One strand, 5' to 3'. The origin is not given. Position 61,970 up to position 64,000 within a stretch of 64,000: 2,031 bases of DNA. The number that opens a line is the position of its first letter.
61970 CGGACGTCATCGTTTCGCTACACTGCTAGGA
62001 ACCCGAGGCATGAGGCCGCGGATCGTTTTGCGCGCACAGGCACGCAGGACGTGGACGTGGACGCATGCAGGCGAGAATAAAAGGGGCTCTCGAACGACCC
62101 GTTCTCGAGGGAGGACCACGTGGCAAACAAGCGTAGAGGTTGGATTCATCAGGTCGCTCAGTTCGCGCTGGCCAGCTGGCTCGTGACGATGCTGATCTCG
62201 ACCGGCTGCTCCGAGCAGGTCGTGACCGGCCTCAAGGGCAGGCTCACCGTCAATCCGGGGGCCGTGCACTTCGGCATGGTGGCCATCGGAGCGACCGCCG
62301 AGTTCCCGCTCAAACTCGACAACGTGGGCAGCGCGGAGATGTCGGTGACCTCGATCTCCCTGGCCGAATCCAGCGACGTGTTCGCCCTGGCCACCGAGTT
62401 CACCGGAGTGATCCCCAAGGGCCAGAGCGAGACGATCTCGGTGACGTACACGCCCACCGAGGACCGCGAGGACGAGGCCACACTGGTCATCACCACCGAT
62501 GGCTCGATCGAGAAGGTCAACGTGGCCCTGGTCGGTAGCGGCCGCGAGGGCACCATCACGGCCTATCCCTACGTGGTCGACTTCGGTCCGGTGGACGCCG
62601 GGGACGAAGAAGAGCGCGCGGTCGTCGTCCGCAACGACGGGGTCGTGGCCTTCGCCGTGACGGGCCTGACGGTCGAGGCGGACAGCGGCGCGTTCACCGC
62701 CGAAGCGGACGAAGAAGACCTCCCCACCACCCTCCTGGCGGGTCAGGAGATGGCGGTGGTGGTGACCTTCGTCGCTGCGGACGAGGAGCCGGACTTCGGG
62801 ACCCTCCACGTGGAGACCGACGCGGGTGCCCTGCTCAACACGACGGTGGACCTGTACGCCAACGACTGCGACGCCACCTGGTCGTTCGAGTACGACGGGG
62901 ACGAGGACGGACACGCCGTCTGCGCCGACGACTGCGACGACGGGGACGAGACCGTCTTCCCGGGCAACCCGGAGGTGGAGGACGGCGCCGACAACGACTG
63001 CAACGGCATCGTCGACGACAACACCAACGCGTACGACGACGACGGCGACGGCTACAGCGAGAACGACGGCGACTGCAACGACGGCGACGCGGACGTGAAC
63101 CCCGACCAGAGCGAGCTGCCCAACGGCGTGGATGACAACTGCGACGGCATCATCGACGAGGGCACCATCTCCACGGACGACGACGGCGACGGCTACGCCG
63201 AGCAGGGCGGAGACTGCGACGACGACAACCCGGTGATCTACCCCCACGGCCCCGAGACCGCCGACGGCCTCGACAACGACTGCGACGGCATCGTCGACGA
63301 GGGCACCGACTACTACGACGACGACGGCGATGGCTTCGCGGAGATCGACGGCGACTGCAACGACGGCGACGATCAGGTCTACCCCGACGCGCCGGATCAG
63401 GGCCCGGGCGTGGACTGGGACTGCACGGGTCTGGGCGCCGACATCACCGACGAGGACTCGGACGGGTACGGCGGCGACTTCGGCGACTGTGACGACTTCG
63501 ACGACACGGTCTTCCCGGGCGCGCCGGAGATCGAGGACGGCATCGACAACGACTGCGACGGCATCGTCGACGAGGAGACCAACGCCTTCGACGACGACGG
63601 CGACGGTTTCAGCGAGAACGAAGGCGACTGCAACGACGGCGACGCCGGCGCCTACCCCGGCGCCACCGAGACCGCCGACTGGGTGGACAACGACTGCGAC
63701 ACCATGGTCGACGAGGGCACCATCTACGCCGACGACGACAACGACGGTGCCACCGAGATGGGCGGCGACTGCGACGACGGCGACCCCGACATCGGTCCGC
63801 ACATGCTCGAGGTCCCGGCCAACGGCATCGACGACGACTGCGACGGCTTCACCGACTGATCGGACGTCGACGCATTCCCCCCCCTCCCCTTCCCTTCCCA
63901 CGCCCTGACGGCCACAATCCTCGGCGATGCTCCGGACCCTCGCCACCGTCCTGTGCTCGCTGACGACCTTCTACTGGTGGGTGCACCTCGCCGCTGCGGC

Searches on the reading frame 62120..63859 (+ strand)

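Call 10: search_protein_families(library=pfam, proteins=[window:62120-63859:+])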
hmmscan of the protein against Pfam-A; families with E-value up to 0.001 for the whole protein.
window:62120-63859:+ (579 aa): 8 families
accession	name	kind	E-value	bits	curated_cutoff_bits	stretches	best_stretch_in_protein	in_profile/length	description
PF11617.13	Cu-binding_MopE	-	3.8e-53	177.8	27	6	456-485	1-30/30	Putative metal-binding motif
PF22544.2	HYDIN_VesB_CFA65-like_Ig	-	9.5e-15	55.1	25.5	2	41-139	2-99/100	HYDIN/CFA65/VesB-like, Ig-like domain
PF15780.11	ASH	-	1.2e-14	54.7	27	1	47-131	12-95/98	Abnormal spindle-like microcephaly-assoc'd, ASPM-SPD-2-Hydin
PF22073.2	Cep192_D4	-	2.8e-12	47.2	35.5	1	42-141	4-111/112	Cep192 domain 4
PF07610.17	DUF1573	-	9e-06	26.1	26.1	0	47-139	6-96/98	Protein of unknown function (DUF1573)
PF22067.2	Cep192_D3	-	5.1e-05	23.7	27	0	55-127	14-85/99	Cep192 domain 3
PF24507.1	Ig_CFAP65_4th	-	0.0002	22.1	27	1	80-141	17-76/76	CFAP65, fourth Ig-like domain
PF24771.2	Ig_CFAP74_1st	-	0.00084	20.1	29.2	0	44-135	3-95/97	CFAP74 first Ig-like domain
